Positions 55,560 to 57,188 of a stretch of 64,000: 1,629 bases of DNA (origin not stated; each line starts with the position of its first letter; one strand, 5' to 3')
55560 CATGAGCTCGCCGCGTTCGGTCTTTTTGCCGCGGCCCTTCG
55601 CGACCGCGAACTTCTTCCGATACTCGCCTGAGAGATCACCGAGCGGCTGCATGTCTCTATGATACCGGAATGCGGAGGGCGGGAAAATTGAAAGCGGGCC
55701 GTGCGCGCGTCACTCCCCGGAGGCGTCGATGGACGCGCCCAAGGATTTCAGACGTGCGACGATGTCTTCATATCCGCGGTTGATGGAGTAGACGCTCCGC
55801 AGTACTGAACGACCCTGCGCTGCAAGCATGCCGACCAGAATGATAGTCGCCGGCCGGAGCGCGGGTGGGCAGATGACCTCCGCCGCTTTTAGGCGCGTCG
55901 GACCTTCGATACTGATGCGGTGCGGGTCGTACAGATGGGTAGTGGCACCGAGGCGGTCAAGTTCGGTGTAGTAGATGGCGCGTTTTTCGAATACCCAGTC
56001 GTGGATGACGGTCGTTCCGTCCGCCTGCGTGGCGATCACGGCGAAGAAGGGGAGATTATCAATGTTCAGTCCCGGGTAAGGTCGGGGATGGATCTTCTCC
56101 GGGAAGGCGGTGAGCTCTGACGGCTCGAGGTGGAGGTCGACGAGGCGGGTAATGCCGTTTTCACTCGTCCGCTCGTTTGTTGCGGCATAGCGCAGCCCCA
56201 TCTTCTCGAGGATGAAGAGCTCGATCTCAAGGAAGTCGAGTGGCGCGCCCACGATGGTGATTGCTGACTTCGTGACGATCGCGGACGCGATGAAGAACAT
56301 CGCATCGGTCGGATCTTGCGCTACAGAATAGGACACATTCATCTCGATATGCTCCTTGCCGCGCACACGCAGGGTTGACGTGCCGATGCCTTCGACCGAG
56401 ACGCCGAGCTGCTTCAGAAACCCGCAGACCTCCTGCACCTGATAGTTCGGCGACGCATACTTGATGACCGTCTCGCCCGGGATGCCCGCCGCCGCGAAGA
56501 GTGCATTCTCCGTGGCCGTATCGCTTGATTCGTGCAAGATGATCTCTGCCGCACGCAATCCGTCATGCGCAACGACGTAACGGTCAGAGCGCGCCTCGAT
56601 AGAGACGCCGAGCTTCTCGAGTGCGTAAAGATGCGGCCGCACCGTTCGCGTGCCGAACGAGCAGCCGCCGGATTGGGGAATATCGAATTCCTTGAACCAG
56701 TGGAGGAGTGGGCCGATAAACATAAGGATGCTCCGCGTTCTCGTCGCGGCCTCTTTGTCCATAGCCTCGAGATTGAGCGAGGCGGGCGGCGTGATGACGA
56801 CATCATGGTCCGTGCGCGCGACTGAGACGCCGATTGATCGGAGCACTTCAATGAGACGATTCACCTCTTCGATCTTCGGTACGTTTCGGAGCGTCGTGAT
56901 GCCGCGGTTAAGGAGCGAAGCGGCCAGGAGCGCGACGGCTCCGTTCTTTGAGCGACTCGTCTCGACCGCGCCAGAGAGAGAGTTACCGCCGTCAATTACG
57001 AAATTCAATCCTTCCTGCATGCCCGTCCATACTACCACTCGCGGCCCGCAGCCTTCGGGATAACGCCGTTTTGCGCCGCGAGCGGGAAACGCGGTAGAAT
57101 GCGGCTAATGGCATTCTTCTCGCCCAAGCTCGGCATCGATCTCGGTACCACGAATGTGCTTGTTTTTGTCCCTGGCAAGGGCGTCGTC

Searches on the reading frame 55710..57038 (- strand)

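Call 81: search_protein_families(library=pfam, proteins=[window:55710-57038:-], max_evalue=0.00001)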
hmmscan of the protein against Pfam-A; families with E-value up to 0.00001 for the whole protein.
window:55710-57038:- (442 aa): 1 family
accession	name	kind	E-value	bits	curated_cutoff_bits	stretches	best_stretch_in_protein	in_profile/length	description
PF00275.25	EPSP_synthase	-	1.7e-51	175.7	22.8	1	16-429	2-416/417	EPSP synthase (3-phosphoshikimate 1-carboxyvinyltransferase)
